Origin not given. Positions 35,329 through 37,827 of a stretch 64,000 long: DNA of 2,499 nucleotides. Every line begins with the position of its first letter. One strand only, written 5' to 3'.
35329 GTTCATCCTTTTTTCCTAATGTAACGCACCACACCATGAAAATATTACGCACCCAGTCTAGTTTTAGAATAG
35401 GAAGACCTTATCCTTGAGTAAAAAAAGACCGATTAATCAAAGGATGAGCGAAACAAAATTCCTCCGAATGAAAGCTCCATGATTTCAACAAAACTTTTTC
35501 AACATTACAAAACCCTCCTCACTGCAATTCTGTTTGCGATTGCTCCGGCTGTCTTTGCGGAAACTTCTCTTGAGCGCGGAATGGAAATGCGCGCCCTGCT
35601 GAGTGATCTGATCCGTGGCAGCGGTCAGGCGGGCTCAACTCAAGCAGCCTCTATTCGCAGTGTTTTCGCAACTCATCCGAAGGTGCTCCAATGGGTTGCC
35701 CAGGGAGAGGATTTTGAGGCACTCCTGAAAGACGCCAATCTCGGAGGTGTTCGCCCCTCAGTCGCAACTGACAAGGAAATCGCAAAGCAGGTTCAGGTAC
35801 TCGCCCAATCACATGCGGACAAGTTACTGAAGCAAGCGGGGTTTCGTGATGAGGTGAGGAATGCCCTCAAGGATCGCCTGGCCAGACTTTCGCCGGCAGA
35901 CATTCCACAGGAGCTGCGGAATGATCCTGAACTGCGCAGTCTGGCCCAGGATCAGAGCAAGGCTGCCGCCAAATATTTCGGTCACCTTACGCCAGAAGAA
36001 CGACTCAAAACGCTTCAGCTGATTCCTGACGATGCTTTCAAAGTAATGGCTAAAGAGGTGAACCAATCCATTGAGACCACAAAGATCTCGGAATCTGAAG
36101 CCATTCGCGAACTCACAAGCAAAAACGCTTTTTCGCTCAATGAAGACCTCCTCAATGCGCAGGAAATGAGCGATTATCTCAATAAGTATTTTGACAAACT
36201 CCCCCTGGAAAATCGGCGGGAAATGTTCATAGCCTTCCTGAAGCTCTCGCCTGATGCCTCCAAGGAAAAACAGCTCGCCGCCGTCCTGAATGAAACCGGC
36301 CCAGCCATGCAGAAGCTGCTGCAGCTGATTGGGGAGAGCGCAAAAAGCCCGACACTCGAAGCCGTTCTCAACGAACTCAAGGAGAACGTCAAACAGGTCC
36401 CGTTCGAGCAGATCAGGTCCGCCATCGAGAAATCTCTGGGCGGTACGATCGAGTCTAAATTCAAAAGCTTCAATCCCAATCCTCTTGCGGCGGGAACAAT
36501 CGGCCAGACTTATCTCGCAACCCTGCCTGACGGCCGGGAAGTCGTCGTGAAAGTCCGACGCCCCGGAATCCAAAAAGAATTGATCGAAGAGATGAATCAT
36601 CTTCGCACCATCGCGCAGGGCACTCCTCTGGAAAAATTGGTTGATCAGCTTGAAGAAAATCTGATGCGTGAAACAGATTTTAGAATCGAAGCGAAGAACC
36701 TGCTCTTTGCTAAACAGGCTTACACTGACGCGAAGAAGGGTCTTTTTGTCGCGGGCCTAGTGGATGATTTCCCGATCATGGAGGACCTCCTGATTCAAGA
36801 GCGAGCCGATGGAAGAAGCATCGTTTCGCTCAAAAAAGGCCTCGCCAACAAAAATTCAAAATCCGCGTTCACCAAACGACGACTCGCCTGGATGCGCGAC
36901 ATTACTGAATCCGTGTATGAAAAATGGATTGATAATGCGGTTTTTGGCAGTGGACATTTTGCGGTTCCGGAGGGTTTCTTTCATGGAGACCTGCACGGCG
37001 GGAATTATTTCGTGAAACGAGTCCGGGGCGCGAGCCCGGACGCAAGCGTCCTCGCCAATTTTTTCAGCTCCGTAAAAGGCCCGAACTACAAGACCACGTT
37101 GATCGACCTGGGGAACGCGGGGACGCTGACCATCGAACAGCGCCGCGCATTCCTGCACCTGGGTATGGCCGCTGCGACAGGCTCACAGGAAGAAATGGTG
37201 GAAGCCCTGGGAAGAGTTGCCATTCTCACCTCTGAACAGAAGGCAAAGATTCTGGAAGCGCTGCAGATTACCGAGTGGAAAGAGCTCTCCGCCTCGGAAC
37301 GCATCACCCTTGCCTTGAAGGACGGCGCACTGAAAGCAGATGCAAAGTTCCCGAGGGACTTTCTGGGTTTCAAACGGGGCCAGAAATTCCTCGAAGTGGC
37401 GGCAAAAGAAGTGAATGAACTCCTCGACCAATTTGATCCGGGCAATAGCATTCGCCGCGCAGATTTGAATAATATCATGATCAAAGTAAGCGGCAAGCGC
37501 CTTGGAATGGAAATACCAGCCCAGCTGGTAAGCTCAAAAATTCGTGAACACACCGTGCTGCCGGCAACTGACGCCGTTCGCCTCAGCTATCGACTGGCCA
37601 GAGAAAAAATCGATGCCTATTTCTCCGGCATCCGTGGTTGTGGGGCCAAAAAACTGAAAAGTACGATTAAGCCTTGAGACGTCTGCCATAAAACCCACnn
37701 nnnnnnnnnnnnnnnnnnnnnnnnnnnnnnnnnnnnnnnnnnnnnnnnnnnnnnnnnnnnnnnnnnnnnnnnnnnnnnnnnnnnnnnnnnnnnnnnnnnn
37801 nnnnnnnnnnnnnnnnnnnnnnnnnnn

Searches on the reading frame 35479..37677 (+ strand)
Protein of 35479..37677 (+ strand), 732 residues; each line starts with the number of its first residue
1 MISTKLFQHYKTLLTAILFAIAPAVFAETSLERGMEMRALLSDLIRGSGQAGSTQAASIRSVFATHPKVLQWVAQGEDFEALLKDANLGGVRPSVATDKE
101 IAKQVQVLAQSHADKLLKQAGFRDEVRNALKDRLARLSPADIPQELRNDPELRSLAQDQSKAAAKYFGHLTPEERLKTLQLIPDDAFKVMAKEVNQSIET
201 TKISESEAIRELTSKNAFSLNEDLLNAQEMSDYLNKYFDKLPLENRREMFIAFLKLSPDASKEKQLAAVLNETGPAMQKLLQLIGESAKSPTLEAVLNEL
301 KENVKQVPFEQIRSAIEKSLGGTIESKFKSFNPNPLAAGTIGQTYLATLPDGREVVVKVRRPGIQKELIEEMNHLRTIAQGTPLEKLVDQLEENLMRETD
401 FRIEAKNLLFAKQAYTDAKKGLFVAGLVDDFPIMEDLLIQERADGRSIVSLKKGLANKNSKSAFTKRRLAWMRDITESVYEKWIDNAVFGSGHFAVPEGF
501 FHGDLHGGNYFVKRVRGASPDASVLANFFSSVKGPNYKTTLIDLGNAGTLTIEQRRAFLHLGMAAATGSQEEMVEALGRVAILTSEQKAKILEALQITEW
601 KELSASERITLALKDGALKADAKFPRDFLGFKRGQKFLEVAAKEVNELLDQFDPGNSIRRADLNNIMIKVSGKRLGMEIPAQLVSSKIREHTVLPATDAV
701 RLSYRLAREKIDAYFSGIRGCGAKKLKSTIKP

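Call 9: search_protein_families(library=pfam, proteins=[window:35479-37677:+], max_evalue=0.001)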
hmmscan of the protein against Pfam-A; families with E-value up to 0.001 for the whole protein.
window:35479-37677:+ (732 aa): 2 families
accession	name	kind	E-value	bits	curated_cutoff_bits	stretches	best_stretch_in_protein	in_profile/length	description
PF03109.22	ABC1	-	1.5e-34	119.7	22.9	1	300-576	2-243/244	ABC1 atypical kinase-like domain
PF01636.29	APH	-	0.00041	20.6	23.2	0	335-379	4-47/239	Phosphotransferase enzyme family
